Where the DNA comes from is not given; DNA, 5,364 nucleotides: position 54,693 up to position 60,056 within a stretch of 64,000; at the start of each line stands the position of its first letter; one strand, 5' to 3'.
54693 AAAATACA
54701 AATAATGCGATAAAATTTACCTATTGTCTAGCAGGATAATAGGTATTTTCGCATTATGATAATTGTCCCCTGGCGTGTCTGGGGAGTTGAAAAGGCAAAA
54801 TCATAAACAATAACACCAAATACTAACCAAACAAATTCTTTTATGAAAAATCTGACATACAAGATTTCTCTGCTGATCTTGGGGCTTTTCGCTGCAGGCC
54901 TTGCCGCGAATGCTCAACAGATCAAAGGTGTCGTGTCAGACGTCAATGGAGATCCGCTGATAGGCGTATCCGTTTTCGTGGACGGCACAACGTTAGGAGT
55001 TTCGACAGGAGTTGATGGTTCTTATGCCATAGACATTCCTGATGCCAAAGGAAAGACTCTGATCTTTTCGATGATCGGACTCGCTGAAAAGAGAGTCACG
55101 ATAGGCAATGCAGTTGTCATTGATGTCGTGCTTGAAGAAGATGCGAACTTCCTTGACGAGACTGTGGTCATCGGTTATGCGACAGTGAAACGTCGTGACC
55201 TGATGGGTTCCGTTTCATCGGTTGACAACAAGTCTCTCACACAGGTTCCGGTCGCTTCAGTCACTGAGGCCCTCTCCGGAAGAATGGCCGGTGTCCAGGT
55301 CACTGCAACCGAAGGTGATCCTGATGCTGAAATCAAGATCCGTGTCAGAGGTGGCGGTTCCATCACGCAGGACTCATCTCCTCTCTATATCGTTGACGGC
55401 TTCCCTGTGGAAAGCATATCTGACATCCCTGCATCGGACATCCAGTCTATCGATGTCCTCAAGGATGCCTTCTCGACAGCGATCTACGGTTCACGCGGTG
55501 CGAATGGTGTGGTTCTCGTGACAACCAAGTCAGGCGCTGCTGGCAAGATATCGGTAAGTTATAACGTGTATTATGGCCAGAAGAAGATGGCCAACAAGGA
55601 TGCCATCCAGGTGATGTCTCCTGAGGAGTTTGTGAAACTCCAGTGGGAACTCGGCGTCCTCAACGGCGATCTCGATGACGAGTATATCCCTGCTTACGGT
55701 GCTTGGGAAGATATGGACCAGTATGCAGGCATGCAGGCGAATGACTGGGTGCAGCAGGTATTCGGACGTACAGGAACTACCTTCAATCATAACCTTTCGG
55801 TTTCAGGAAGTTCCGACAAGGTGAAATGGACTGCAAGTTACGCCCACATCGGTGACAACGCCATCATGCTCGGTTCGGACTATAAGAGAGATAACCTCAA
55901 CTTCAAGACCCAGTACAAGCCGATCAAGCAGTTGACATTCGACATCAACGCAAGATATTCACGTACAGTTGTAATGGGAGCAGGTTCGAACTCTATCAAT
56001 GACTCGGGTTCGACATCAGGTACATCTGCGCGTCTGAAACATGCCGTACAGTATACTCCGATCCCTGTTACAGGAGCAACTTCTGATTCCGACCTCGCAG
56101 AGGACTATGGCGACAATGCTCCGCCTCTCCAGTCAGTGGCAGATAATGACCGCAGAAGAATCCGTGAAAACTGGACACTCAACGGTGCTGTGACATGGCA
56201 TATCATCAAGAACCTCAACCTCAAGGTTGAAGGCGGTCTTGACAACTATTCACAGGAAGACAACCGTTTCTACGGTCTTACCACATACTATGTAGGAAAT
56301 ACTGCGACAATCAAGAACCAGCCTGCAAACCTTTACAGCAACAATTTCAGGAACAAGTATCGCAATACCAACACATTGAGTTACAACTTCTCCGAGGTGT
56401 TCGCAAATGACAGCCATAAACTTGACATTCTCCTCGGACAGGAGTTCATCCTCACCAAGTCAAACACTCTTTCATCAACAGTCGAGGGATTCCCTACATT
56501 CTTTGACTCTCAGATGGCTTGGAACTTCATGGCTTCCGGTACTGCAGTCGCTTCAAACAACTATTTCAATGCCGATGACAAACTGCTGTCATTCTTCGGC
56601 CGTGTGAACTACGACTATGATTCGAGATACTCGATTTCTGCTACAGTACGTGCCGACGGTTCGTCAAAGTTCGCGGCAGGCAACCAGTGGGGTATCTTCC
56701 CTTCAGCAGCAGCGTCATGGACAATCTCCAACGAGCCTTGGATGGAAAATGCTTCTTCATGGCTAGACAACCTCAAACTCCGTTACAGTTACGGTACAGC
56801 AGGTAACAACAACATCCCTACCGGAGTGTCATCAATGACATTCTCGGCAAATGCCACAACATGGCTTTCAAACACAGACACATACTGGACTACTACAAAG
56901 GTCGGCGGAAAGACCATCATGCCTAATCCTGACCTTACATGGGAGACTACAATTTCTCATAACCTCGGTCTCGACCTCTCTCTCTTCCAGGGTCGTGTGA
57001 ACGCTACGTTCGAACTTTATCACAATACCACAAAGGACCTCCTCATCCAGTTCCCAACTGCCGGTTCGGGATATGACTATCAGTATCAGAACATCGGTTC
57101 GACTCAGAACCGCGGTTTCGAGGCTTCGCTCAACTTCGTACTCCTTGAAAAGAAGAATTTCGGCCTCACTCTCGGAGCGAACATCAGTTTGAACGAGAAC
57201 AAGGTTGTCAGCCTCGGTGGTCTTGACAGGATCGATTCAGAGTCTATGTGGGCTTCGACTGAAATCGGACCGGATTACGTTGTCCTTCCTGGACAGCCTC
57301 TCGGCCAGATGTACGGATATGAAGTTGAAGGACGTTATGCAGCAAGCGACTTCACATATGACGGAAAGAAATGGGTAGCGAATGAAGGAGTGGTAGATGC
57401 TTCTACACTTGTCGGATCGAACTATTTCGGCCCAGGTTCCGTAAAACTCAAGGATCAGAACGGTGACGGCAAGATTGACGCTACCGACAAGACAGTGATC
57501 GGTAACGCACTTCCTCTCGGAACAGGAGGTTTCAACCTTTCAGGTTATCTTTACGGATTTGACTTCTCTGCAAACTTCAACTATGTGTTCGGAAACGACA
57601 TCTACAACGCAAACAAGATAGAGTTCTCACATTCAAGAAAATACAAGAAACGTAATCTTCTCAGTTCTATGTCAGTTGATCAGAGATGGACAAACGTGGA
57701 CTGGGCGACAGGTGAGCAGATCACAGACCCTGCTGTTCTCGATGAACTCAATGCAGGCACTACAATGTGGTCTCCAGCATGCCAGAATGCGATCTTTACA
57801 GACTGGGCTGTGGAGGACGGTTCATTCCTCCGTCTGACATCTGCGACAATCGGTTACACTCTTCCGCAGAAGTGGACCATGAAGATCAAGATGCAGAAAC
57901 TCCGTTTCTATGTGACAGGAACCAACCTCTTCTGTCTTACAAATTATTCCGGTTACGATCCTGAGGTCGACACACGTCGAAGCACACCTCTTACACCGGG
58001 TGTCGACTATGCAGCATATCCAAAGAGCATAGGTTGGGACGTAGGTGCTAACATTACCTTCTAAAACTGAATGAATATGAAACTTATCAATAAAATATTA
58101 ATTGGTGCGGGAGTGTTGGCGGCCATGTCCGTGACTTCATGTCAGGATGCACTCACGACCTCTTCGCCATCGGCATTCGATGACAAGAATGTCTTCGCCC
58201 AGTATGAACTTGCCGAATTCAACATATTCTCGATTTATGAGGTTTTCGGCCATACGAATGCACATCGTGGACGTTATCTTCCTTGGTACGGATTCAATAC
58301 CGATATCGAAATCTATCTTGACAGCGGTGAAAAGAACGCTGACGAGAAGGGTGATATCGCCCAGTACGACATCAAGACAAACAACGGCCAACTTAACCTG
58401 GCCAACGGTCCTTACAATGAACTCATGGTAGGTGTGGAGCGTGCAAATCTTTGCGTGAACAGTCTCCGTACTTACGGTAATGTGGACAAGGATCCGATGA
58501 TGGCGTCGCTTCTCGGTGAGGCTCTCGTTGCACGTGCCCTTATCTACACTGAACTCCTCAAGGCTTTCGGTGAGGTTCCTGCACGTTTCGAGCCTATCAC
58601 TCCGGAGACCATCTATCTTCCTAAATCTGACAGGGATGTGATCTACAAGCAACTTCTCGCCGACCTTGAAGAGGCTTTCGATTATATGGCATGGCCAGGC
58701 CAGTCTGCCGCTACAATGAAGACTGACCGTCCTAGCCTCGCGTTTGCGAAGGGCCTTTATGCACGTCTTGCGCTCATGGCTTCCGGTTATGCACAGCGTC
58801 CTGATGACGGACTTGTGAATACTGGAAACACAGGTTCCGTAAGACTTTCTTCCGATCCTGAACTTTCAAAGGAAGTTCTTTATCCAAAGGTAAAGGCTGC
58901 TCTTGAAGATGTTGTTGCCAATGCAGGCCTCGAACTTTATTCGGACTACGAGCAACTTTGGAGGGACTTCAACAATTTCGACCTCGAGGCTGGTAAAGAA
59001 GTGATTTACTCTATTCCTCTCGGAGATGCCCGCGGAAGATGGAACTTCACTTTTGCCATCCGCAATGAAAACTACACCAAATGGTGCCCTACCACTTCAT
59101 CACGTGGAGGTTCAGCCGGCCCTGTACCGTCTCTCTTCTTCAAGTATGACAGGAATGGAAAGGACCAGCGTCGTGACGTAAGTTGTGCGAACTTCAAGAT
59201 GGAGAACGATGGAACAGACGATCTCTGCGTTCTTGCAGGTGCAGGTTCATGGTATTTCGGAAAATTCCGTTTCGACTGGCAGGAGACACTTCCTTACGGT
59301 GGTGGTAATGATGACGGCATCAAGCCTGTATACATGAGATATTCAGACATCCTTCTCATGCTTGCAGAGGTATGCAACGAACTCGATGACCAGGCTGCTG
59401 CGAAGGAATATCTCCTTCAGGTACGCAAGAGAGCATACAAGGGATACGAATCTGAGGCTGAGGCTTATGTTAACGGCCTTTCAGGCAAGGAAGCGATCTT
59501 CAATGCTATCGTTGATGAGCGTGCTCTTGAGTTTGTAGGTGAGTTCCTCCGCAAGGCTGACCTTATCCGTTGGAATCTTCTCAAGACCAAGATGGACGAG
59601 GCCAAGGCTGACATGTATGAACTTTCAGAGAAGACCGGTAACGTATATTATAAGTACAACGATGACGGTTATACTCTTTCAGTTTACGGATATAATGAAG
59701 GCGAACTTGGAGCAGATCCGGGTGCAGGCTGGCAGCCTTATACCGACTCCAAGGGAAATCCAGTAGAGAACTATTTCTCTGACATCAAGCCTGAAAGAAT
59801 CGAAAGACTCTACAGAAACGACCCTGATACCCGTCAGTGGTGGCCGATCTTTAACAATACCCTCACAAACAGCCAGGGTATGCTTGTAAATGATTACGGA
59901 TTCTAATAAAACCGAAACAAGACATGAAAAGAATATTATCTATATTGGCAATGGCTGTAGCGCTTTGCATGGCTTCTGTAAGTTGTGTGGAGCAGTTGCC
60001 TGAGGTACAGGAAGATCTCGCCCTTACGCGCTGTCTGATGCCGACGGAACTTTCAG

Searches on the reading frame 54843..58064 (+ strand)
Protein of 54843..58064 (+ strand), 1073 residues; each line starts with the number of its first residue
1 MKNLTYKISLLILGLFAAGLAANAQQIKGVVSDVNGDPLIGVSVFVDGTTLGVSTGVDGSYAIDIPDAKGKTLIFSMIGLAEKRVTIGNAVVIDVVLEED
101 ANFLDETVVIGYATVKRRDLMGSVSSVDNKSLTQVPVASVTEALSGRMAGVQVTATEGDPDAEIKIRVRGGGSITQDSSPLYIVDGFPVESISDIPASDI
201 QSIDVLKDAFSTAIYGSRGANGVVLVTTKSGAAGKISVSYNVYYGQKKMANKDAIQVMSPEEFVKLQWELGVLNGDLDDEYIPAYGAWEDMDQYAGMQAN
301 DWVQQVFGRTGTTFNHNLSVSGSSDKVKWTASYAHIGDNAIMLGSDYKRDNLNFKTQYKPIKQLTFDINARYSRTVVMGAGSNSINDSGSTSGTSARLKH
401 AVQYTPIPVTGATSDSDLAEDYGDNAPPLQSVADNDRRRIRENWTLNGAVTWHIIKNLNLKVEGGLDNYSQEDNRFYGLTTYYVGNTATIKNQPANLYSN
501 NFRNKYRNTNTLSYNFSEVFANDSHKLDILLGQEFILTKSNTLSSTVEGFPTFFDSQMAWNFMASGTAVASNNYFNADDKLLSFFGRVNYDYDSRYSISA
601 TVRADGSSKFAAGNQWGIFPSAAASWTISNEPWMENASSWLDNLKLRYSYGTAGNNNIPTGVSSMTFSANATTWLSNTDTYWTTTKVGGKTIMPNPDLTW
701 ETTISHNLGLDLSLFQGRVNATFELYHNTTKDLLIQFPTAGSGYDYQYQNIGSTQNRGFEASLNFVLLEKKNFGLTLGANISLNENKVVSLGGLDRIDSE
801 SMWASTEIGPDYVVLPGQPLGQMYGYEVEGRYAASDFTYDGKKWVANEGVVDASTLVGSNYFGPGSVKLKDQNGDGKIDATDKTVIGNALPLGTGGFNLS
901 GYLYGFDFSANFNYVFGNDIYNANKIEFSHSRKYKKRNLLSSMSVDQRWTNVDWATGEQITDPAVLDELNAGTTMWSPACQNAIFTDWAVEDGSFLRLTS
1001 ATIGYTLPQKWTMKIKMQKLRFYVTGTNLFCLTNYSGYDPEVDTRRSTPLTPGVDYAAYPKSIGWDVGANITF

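Call 5: search_protein_families(library=pfam, proteins=[window:54843-58064:+])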
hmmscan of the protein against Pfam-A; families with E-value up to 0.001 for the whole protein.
window:54843-58064:+ (1073 aa): 4 families
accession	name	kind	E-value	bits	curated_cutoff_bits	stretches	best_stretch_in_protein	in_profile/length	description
PF00593.30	TonB_dep_Rec_b-barrel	-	5.7e-21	76.3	27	1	405-873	22-404/436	TonB dependent receptor-like, beta-barrel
PF07715.20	Plug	-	2.3e-17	63.9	23.9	1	117-223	2-107/107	TonB-dependent Receptor Plug Domain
PF13715.12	CarbopepD_reg_2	-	2.6e-14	53.5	32.2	1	27-109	1-88/88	CarboxypepD_reg-like domain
PF13620.12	CarboxypepD_reg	-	2.4e-06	28.3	32.3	1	26-97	1-81/82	Carboxypeptidase regulatory-like domain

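Call 33: find_homologous_proteins(query=window:54843-58064:+, max_evalue=1e-100)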
Query window:54843-58064:+ (1073 aa): 6933 proteins with E <= 1e-100 among 8000 candidates; the best 120 are listed.
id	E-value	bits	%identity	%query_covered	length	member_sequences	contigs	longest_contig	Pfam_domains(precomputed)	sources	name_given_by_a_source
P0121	0.0e+0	2277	92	100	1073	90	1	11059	PF13715.13,PF07715.21,PF13620.13,PF00593.31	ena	-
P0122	0.0e+0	2233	91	100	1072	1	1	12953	PF13715.13,PF07715.21,PF13620.13,PF00593.31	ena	-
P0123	0.0e+0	2229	90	100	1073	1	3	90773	PF13715.13,PF07715.21,PF13620.13,PF00593.31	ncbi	-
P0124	0.0e+0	2209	89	100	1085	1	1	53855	PF13715.13,PF07715.21,PF13620.13,PF00593.31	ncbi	-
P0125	0.0e+0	2209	89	100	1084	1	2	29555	PF13715.13,PF07715.21,PF13620.13,PF00593.31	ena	-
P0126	0.0e+0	2206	89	100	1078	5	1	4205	PF13715.13,PF07715.21,PF13620.13,PF00593.31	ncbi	-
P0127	0.0e+0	2199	89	100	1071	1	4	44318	PF13715.13,PF07715.21,PF13620.13,PF00593.31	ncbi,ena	-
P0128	0.0e+0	2199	89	100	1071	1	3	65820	PF13715.13,PF07715.21,PF13620.13,PF00593.31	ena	-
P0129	0.0e+0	2199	89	100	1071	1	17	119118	PF13715.13,PF07715.21,PF13620.13,PF00593.31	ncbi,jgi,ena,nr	ncbi:MAG: TonB-dependent receptor [Bacteroidales bacterium]|nr:TonB-dependent receptor [Bacteroidale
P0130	0.0e+0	2198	89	100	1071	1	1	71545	PF13715.13,PF07715.21,PF13620.13,PF00593.31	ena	-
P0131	0.0e+0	2197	89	100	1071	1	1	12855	PF13715.13,PF07715.21,PF13620.13,PF00593.31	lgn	-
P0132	0.0e+0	2197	89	100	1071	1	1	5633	PF13715.13,PF07715.21,PF13620.13,PF00593.31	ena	-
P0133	0.0e+0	2196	89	100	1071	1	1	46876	PF13715.13,PF07715.21,PF13620.13,PF00593.31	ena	-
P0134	0.0e+0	2196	89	100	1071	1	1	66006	PF13715.13,PF07715.21,PF13620.13,PF00593.31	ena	-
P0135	0.0e+0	2193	89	100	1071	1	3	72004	PF13715.13,PF07715.21,PF13620.13,PF00593.31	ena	-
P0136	0.0e+0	2192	89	100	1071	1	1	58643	PF13715.13,PF07715.21,PF13620.13,PF00593.31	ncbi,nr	ncbi:MAG: TonB-dependent receptor [Bacteroidales bacterium]|nr:TonB-dependent receptor [Bacteroidale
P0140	0.0e+0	2173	87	100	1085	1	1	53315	PF13715.13,PF07715.21,PF13620.13,PF00593.31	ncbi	-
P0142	0.0e+0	2126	85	100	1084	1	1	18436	PF13715.13,PF07715.21,PF13620.13,PF00593.31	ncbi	-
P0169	0.0e+0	1947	78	100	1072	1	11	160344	PF13715.13,PF07715.21,PF13620.13,PF00593.31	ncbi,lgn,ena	-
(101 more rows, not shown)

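Call 34: find_encoding_contigs(protein=P0123, flank=10000, max_places=2)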
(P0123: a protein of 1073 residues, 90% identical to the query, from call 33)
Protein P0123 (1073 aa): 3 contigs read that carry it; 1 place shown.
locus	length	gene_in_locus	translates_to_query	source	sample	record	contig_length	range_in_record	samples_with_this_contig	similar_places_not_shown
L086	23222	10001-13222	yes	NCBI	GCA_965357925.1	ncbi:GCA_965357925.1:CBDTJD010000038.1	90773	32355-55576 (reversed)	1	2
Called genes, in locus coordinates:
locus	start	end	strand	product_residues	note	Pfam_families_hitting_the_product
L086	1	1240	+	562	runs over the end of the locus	PF00657:Lipase_GDSL, PF13472:Lipase_GDSL_2, PF01095:Pectinesterase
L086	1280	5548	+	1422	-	PF07494:Reg_prop (weak), PF07495:Y_Y_Y, PF00512:HisKA, PF02518:HATPase_c, PF00072:Response_reg, PF12833:HTH_18, PF00165:HTH_AraC (weak)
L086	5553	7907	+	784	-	PF07470:Glyco_hydro_88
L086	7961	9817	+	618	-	PF00041:fn3 (weak)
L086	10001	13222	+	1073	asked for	PF13620:CarboxypepD_reg, PF13715:CarbopepD_reg_2, PF07715:Plug, PF00593:TonB_dep_Rec_b-barrel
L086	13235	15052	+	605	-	PF14322:SusD-like_3 (weak), PF07980:SusD_RagB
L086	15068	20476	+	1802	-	PF00041:fn3 (weak), PF16318:DUF4957, PF17161:DUF5123, PF16318:DUF4957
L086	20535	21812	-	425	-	PF00144:Beta-lactamase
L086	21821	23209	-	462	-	PF01554:MatE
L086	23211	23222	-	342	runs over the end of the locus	PF00254:FKBP_C (weak)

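Call 35: find_encoding_contigs(protein=P0129, flank=10000, max_places=2)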
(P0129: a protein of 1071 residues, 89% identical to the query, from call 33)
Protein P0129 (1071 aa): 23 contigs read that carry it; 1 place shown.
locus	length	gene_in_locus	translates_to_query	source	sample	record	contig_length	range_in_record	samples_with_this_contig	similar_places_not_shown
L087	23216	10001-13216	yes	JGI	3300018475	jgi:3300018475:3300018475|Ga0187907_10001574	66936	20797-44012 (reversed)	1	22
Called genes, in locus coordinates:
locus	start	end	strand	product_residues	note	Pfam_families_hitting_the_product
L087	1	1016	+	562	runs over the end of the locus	PF13472:Lipase_GDSL_2, PF01095:Pectinesterase, PF13229:Beta_helix (faint)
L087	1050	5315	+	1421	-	PF08450:SGL (faint), PF07494:Reg_prop (weak), PF07495:Y_Y_Y, PF00512:HisKA, PF02518:HATPase_c, PF00072:Response_reg, PF00165:HTH_AraC (weak), PF12833:HTH_18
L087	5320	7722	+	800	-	PF07470:Glyco_hydro_88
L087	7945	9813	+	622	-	PF00041:fn3 (weak)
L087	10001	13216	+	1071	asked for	PF13620:CarboxypepD_reg, PF13715:CarbopepD_reg_2, PF07715:Plug, PF00593:TonB_dep_Rec_b-barrel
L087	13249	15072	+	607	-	PF07980:SusD_RagB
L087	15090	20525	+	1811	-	PF00041:fn3 (faint), PF16318:DUF4957 (weak), PF17161:DUF5123, PF16318:DUF4957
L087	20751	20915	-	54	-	-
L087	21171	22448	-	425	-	PF00144:Beta-lactamase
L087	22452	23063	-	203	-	PF13189:Cytidylate_kin2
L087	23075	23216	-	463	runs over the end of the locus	PF01554:MatE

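Call 36: find_encoding_contigs(protein=P0169, flank=10000, max_places=2)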
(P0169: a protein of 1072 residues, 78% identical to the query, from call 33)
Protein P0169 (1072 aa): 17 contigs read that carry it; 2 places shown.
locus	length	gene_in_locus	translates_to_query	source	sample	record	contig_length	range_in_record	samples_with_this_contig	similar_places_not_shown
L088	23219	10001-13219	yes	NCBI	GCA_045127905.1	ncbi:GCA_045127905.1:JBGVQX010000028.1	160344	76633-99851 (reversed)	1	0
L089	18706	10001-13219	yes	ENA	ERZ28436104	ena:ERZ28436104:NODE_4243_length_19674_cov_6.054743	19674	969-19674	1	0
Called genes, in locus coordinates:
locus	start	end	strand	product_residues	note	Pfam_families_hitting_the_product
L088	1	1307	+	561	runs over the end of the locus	PF00657:Lipase_GDSL, PF13472:Lipase_GDSL_2, PF01095:Pectinesterase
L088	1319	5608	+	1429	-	PF08450:SGL (faint), PF07494:Reg_prop, PF07495:Y_Y_Y, PF00512:HisKA, PF02518:HATPase_c, PF00072:Response_reg, PF00165:HTH_AraC, PF12833:HTH_18, +1 more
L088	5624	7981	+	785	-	PF07470:Glyco_hydro_88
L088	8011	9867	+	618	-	PF00041:fn3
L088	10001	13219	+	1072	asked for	PF13620:CarboxypepD_reg (weak), PF13715:CarbopepD_reg_2, PF07715:Plug, PF00593:TonB_dep_Rec_b-barrel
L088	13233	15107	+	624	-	PF07980:SusD_RagB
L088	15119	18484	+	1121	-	PF00041:fn3 (faint), PF16318:DUF4957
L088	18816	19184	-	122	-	PF04342:DMT_6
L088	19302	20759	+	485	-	PF02878:PGM_PMM_I, PF02879:PGM_PMM_II, PF02880:PGM_PMM_III, PF00408:PGM_PMM_IV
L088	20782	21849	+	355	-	PF07075:NamZ_N, PF20732:NamZ_C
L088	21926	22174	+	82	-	PF01197:Ribosomal_L31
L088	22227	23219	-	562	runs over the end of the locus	PF00849:PseudoU_synth_2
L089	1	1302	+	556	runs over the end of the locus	PF00657:Lipase_GDSL, PF13472:Lipase_GDSL_2, PF01095:Pectinesterase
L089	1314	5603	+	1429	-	PF08450:SGL (faint), PF07494:Reg_prop, PF07495:Y_Y_Y, PF00512:HisKA, PF02518:HATPase_c, PF00072:Response_reg, PF00165:HTH_AraC, PF12833:HTH_18, +1 more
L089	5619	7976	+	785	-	PF07470:Glyco_hydro_88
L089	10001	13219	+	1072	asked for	PF13620:CarboxypepD_reg (weak), PF13715:CarbopepD_reg_2, PF07715:Plug, PF00593:TonB_dep_Rec_b-barrel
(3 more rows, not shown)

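Call 38: find_related_loci(query=window:54843-58064:+, collection=metagenome_contigs, flank=3000)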
Query window:54843-58064:+ (1073 aa) in metagenome_contigs; peptide patterns used: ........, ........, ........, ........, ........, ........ (x = any residue, [..] = any of these).
101 stretches matched a pattern; 29 encode a relative of the query (tblastn E <= 1e-3); 28 distinct loci.
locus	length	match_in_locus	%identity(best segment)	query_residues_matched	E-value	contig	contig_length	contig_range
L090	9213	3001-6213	86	1-1073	0e+0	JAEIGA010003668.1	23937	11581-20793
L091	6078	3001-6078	82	1-1024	0e+0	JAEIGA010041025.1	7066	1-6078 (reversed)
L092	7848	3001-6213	77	1-1073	0e+0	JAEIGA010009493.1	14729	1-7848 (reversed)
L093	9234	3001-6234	75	1-1073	0e+0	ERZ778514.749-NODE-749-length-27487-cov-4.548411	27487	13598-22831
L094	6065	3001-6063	77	1-1023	0e+0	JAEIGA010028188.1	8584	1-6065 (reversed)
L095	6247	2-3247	75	3-1073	0e+0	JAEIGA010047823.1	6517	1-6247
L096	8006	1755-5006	61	1-1073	0e+0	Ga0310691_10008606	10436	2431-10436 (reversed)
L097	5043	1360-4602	59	1-1073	0e+0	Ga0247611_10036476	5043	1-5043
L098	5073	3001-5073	87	1-693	0e+0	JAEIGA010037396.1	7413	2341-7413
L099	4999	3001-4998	78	1-667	0e+0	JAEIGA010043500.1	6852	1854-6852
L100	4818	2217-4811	59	1-871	0e+0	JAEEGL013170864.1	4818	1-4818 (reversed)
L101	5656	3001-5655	91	1-885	0e+0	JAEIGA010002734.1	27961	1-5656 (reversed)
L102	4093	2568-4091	79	1-509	0e+0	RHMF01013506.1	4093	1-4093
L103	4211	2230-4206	61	1-661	0e+0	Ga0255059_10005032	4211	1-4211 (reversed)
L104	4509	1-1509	75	570-1073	0e+0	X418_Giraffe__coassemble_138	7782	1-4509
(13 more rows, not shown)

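Call 56: find_encoding_contigs(protein=P0124, flank=4000, max_places=2)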
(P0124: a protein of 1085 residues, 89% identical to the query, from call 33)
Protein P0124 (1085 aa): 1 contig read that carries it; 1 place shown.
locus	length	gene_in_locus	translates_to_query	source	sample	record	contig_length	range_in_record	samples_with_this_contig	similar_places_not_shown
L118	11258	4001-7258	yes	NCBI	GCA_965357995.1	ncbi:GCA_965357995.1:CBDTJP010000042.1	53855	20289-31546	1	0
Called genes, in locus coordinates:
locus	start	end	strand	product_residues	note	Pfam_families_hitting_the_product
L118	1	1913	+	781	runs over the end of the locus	PF07470:Glyco_hydro_88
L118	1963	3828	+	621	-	-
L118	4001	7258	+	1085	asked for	PF13620:CarboxypepD_reg, PF13715:CarbopepD_reg_2, PF07715:Plug, PF00593:TonB_dep_Rec_b-barrel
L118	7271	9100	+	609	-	PF14322:SusD-like_3 (faint), PF07980:SusD_RagB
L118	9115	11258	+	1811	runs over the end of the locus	PF00041:fn3 (faint), PF16318:DUF4957, PF17161:DUF5123, PF16318:DUF4957 (weak), PF17161:DUF5123, PF16318:DUF4957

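Call 57: find_encoding_contigs(protein=P0136, flank=4000, max_places=2)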
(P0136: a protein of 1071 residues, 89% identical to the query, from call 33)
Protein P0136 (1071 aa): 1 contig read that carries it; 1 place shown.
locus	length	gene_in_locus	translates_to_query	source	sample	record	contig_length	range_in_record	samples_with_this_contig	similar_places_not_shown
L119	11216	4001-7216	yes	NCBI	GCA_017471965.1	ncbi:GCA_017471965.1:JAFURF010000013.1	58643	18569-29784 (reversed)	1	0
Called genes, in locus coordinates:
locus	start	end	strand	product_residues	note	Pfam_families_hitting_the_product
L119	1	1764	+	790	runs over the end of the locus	PF07470:Glyco_hydro_88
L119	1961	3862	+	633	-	PF00041:fn3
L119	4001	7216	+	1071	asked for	PF13620:CarboxypepD_reg, PF13715:CarbopepD_reg_2, PF07715:Plug, PF00593:TonB_dep_Rec_b-barrel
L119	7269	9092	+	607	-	PF07980:SusD_RagB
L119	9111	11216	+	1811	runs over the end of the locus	PF00041:fn3 (faint), PF16318:DUF4957 (weak), PF17161:DUF5123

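Call 58: find_encoding_contigs(protein=P0140, flank=4000, max_places=2)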
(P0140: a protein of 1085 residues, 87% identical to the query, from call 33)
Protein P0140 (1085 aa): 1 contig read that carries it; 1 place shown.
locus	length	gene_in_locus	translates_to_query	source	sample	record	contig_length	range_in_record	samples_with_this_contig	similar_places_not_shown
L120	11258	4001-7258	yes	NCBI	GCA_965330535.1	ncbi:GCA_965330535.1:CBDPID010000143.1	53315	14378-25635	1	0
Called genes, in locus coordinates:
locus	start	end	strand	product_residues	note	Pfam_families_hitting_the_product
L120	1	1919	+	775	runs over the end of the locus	PF07470:Glyco_hydro_88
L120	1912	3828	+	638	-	PF00041:fn3 (weak)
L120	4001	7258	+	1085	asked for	PF13620:CarboxypepD_reg, PF13715:CarbopepD_reg_2, PF07715:Plug, PF00593:TonB_dep_Rec_b-barrel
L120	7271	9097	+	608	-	PF14322:SusD-like_3 (weak), PF07980:SusD_RagB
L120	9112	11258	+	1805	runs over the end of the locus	PF00041:fn3 (faint), PF16318:DUF4957, PF17161:DUF5123, PF16318:DUF4957, PF17161:DUF5123, PF16318:DUF4957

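Call 59: find_encoding_contigs(protein=P0142, flank=4000, max_places=2)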
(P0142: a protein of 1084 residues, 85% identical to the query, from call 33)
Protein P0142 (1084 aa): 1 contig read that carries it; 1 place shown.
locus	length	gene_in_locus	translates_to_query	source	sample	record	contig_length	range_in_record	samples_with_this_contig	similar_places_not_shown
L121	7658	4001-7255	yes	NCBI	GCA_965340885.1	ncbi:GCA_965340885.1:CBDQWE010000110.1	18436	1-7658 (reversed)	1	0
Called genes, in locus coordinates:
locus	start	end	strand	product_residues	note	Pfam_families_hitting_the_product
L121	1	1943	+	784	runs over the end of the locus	PF07470:Glyco_hydro_88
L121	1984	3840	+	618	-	-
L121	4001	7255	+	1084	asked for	PF13620:CarboxypepD_reg, PF13715:CarbopepD_reg_2, PF07715:Plug, PF00593:TonB_dep_Rec_b-barrel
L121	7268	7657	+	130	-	?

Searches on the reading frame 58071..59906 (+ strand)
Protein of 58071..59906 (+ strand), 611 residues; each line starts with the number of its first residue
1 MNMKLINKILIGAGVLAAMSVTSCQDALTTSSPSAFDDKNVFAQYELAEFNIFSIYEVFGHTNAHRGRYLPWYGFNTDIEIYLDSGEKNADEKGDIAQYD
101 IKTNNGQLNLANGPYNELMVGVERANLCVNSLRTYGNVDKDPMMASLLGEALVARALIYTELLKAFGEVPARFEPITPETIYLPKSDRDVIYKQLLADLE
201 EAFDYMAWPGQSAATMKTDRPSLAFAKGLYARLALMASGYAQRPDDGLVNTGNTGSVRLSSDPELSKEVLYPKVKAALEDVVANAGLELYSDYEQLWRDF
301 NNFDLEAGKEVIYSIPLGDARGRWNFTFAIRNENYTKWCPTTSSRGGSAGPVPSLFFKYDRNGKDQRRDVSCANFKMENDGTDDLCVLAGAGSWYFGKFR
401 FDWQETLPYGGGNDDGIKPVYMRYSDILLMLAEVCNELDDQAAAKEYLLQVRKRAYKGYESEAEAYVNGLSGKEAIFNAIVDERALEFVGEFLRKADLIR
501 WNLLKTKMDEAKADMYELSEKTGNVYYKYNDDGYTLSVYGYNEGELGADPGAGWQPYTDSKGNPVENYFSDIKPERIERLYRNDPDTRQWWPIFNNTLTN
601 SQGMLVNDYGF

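Call 5: search_protein_families(library=pfam, proteins=[window:58071-59906:+])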
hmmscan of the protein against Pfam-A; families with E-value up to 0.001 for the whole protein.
window:58071-59906:+ (611 aa): 3 families
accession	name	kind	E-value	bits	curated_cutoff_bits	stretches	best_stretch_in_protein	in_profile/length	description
PF07980.17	SusD_RagB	-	1.5e-24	87.7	23.1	1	319-607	80-294/297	SusD family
PF14322.12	SusD-like_3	-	1.1e-07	32.7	27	1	109-235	72-191/191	Starch-binding associating with outer membrane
PF12771.13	SusD-like_2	-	0.00053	19.4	27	0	95-206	46-150/415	Starch-binding associating with outer membrane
